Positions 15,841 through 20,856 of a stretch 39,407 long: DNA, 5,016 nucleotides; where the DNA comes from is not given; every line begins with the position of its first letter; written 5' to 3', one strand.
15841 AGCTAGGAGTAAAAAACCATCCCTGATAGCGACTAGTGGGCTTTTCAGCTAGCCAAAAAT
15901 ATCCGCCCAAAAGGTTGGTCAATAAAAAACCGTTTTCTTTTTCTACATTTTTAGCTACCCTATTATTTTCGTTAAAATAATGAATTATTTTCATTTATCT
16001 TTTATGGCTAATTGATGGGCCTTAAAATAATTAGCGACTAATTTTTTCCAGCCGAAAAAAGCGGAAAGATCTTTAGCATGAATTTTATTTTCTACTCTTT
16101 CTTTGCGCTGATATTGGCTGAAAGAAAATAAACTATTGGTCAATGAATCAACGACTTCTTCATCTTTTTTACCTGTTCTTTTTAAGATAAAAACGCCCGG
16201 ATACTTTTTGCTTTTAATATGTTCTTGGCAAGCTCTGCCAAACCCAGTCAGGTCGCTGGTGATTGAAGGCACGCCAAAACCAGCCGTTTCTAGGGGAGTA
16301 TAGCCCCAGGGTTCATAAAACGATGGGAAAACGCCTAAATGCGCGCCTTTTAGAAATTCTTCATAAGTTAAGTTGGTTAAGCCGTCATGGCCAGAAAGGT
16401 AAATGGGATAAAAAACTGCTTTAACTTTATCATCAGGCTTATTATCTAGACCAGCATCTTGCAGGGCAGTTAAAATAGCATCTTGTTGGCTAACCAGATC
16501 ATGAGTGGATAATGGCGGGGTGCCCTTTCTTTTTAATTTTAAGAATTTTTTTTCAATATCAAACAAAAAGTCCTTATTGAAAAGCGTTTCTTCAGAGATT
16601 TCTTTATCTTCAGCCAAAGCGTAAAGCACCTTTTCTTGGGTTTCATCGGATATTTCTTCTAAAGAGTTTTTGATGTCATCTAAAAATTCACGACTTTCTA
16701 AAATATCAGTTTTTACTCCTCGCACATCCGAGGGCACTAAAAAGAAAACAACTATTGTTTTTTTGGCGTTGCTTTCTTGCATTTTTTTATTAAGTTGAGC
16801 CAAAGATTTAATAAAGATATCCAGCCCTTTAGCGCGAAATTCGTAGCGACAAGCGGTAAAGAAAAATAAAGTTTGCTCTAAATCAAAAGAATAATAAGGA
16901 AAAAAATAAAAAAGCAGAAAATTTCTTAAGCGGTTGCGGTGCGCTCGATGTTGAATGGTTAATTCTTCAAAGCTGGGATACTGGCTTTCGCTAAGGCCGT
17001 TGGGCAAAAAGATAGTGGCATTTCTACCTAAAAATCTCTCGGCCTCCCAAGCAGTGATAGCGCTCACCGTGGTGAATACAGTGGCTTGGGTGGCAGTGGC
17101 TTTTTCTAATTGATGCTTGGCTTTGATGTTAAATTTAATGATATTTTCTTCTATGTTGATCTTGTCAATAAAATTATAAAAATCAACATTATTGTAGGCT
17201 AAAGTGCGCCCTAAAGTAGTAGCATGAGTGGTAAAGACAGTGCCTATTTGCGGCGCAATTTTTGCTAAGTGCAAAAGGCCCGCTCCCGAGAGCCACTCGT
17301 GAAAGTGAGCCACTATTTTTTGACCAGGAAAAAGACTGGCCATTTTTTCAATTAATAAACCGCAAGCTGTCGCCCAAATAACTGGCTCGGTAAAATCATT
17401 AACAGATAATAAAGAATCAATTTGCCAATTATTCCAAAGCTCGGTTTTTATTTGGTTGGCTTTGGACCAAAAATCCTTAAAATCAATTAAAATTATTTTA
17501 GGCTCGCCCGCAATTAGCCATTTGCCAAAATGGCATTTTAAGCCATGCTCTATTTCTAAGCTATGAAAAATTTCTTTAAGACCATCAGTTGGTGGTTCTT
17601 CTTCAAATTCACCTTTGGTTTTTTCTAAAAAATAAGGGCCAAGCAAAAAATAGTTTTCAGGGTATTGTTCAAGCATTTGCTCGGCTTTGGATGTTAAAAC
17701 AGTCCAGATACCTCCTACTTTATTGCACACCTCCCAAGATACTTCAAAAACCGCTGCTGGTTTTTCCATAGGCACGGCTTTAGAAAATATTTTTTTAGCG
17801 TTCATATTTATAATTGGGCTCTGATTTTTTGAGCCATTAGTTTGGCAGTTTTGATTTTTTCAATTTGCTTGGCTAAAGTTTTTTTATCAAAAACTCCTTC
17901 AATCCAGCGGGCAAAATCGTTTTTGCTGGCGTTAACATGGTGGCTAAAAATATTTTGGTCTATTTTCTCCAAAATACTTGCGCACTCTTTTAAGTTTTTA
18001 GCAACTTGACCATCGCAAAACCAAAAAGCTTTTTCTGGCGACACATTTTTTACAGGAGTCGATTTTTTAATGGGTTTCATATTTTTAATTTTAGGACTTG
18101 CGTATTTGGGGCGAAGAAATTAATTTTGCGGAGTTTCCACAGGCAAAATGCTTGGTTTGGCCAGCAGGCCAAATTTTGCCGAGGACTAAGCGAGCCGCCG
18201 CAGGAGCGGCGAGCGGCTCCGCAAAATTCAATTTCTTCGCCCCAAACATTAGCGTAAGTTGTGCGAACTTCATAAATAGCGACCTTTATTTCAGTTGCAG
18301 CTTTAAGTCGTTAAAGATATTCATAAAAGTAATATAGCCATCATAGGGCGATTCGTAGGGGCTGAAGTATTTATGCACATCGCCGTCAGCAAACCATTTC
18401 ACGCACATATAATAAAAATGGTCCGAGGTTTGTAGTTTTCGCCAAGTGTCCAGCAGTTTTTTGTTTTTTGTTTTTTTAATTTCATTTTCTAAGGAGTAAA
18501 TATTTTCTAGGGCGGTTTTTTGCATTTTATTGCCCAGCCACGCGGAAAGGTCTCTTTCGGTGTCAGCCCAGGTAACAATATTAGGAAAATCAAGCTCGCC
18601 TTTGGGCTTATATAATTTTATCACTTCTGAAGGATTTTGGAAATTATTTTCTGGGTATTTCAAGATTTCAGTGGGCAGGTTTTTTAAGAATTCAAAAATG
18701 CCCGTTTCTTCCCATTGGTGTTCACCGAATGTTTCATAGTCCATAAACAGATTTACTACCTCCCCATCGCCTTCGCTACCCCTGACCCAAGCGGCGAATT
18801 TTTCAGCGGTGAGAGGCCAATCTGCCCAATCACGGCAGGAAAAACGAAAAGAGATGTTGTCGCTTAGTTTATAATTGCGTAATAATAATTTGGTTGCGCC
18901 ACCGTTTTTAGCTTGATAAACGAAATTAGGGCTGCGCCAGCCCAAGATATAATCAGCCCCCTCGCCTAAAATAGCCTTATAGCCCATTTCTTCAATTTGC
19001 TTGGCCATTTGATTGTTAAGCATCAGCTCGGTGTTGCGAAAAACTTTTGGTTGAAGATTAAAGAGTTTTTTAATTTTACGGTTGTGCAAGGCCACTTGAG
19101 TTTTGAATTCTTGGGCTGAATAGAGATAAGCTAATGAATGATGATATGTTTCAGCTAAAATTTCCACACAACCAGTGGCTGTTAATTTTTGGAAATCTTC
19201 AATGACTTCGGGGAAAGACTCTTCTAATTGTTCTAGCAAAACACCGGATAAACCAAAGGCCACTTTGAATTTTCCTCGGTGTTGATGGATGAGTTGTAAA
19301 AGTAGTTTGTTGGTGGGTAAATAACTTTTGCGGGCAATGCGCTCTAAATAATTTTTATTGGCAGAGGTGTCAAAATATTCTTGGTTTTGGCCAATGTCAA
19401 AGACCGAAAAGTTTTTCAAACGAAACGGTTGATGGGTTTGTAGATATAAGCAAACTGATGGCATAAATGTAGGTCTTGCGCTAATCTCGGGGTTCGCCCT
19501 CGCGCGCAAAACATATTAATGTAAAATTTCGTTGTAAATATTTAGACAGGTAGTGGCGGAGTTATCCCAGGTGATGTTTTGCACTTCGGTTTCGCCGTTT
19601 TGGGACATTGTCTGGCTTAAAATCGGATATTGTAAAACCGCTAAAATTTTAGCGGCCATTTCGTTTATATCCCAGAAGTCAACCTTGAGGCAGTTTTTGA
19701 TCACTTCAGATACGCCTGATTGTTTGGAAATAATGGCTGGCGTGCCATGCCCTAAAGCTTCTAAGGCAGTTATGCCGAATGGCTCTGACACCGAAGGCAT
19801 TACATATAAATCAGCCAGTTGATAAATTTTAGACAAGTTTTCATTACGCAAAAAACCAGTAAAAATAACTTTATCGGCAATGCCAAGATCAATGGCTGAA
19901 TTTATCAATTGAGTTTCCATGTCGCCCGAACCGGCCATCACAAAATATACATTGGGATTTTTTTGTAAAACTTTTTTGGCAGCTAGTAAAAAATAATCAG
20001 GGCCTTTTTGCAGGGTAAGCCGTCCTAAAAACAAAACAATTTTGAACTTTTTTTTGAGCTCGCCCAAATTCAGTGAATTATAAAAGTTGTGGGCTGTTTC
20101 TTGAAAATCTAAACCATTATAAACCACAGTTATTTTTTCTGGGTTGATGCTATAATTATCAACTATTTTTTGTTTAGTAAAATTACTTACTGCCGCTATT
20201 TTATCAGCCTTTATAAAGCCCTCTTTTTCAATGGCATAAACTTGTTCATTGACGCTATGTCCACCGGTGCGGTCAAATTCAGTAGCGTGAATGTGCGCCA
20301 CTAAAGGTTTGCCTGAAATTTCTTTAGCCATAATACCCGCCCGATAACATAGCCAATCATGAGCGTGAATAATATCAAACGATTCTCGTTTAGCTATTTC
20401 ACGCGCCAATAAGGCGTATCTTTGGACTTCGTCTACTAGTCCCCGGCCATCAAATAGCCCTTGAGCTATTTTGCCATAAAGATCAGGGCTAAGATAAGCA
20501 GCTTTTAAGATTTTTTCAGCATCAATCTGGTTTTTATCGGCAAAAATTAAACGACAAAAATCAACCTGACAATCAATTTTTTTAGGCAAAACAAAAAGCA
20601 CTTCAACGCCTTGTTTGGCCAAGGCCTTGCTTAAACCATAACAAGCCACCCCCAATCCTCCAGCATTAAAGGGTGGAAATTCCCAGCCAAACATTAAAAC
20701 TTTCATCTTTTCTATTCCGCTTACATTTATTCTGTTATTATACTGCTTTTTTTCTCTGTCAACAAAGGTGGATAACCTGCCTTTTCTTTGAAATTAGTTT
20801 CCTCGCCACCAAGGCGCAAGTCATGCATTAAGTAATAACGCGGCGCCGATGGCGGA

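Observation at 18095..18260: Diverged, inverted copy C keeps every stem by compensatory changes and keeps two unpaired 7-mers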

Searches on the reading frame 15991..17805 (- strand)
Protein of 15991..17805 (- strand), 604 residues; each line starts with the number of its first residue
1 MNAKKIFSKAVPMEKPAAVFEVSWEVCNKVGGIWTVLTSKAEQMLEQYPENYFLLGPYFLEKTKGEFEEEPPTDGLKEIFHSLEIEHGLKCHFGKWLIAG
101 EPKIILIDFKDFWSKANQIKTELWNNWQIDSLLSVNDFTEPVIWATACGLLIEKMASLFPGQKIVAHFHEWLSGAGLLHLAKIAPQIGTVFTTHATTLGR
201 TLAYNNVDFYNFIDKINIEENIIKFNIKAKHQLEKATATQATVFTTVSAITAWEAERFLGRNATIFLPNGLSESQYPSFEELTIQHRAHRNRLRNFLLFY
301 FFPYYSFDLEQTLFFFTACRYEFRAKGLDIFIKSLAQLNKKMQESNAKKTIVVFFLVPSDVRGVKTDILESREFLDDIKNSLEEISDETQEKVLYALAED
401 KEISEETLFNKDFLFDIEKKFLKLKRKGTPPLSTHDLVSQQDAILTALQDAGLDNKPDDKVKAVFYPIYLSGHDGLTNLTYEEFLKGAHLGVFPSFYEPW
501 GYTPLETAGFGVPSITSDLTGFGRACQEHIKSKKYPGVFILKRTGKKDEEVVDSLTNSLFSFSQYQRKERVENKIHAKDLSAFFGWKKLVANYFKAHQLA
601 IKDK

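Call 18: search_protein_families(library=pfam, proteins=[window:15991-17805:-], max_evalue=0.001)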
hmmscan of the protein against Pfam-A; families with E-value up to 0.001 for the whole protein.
window:15991-17805:- (604 aa): 4 families
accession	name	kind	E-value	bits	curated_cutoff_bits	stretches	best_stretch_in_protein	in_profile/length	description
PF05693.19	Glycogen_syn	-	1.1e-153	513.7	27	1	21-602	1-584/639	Glycogen synthase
PF00534.26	Glycos_transf_1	-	8.5e-07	29.1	26.4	1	482-523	87-128/172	Glycosyl transferases group 1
PF13692.12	Glyco_trans_1_4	-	1.5e-06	29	27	1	482-527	71-116/142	Glycosyl transferases group 1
PF20706.3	GT4-conflict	-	2.4e-06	27.2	26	1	482-562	276-358/385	Family 4 Glycosyltransferase in conflict systems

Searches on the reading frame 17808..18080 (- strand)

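Call 18: search_protein_families(library=pfam, proteins=[window:17808-18080:-], max_evalue=0.001)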
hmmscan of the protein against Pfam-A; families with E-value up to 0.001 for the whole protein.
window:17808-18080:- (90 aa): 1 family
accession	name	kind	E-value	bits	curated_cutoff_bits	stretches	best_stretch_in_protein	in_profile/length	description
PF19027.5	DUF5752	-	1.1e-06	28.6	23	1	21-90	128-203/208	Family of unknown function (DUF5752)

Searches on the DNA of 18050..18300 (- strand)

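Call 17: search_rna_families(source=window, start=18050, end=18300, threshold=evalue, max_evalue=10, show_alignments=2)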
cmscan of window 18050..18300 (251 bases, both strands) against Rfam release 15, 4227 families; matches with E-value up to 10: 5.
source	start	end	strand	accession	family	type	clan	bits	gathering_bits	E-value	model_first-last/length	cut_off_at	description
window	18086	18261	+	RF03616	MIR1888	Gene; miRNA;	-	24.3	72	0.011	1-101/101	no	MIR1888 microRNA precursor family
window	18098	18257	+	RF03816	MIR6297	Gene; miRNA;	-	23.9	114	0.024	1-107/107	no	MIR6297 microRNA precursor family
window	18105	18173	+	RF00204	snoR12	Gene; snRNA; snoRNA; CD-box;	-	15.3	39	3.4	1-83/83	no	Small nucleolar RNA R12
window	18174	18219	-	RF02802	PyrR204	Gene; snRNA; snoRNA; HACA-box;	-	13.6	71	3.7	1-57/57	no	Pyrobaculum sRNA 204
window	18103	18250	+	RF04097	MIR2630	Gene; miRNA;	-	13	144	3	2-229/229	no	MIR2630 microRNA precursor family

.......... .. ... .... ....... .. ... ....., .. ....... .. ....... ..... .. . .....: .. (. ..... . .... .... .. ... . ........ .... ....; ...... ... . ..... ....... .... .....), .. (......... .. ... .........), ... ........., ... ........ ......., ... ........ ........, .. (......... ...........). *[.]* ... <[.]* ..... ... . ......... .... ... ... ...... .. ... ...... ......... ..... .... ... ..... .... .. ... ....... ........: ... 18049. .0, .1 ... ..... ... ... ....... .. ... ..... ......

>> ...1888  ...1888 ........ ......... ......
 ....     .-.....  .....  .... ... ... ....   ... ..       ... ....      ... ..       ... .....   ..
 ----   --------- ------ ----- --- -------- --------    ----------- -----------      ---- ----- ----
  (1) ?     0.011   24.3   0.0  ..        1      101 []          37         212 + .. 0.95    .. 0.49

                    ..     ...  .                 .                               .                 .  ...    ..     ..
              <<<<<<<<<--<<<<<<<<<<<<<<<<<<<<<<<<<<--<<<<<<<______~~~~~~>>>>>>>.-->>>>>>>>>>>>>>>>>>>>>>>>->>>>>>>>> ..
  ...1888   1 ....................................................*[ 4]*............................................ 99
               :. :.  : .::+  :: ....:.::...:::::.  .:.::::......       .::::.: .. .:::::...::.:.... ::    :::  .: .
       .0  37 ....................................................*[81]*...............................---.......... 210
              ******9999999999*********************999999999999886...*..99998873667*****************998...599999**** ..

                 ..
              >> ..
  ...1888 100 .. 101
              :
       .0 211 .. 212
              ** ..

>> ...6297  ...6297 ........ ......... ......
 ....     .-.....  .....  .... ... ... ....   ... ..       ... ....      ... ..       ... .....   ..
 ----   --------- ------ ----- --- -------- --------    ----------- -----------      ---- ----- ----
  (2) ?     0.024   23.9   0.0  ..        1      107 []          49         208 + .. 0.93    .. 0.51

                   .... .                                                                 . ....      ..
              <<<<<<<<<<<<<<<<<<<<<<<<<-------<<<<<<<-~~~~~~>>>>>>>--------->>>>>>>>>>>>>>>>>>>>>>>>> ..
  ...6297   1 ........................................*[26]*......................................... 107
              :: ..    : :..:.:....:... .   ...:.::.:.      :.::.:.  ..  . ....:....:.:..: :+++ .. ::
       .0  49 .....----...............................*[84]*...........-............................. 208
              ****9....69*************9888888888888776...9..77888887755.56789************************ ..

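Call 92: search_dna_similar(query=window:18087-18263:-, collection=plasmids, mode=distant, max_evalue=0.001, max_rows=5)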
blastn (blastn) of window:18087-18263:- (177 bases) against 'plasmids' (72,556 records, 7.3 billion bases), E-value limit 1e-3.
No match.

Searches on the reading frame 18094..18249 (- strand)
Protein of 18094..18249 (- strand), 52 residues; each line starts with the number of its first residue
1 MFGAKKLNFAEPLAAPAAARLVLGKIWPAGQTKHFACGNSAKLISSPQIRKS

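Call 63: find_homologous_proteins(query=A6, max_evalue=10)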
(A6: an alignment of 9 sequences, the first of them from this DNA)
Query A6 (9 sequences) (52 aa, profile of the alignment): 4 proteins with E <= 10 among 3059 candidates.
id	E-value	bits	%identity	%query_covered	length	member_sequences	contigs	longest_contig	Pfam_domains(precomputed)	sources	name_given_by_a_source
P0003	1.0e-6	46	96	100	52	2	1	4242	-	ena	-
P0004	1.4e-6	46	84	60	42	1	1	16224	-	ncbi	-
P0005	3.8e-5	41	92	98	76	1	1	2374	-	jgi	-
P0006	7.5e+0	24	-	-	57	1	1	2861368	-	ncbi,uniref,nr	ncbi:hypothetical protein P171DRAFT_190478 [Karstenula rhodostoma CBS 690.94]|uniref:Uncharacterized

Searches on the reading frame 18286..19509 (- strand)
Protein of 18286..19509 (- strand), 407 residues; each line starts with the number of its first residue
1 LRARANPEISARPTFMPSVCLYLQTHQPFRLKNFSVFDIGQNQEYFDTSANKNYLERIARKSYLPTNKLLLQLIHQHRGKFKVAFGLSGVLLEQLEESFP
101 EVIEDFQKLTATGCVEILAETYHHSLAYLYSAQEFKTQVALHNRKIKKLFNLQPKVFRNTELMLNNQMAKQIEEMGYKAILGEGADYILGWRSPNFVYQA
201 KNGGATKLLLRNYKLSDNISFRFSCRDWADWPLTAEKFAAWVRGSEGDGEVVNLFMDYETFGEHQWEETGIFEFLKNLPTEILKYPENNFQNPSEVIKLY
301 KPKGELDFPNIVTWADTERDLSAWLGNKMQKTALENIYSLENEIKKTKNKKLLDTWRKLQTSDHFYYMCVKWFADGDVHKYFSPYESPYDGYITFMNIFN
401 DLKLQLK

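Call 18: search_protein_families(library=pfam, proteins=[window:18286-19509:-], max_evalue=0.001)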
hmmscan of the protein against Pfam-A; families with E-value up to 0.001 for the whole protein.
window:18286-19509:- (407 aa): 2 families
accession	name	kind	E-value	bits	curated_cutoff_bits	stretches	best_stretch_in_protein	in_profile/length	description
PF03065.20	Glyco_hydro_57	-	1.7e-75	254.5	21.2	1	21-307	2-289/291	Glycosyl hydrolase family 57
PF01522.26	Polysacc_deac_1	-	2.6e-05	24.6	23.1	1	105-179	50-123/124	Polysaccharide deacetylase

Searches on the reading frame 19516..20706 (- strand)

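Call 18: search_protein_families(library=pfam, proteins=[window:19516-20706:-], max_evalue=0.001)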
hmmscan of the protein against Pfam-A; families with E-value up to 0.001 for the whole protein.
window:19516-20706:- (396 aa): 6 families
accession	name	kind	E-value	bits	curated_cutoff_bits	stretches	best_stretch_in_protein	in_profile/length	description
PF00534.26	Glycos_transf_1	-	2e-37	128.8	26.4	1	217-372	11-170/172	Glycosyl transferases group 1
PF13692.12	Glyco_trans_1_4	-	3.8e-29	102.2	27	1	222-359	2-141/142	Glycosyl transferases group 1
PF13439.12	Glyco_transf_4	-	7.3e-23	81.9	28.5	1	16-202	2-169/170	Glycosyltransferase Family 4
PF08323.17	Glyco_transf_5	-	3.8e-20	73.1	22.7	1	2-184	1-227/239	Starch synthase catalytic domain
PF20706.3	GT4-conflict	-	1.7e-16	60.7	26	1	148-341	128-325/385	Family 4 Glycosyltransferase in conflict systems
PF13579.12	Glyco_trans_4_4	-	4.7e-14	53.5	29.7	1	16-198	1-158/158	Glycosyl transferase 4-like domain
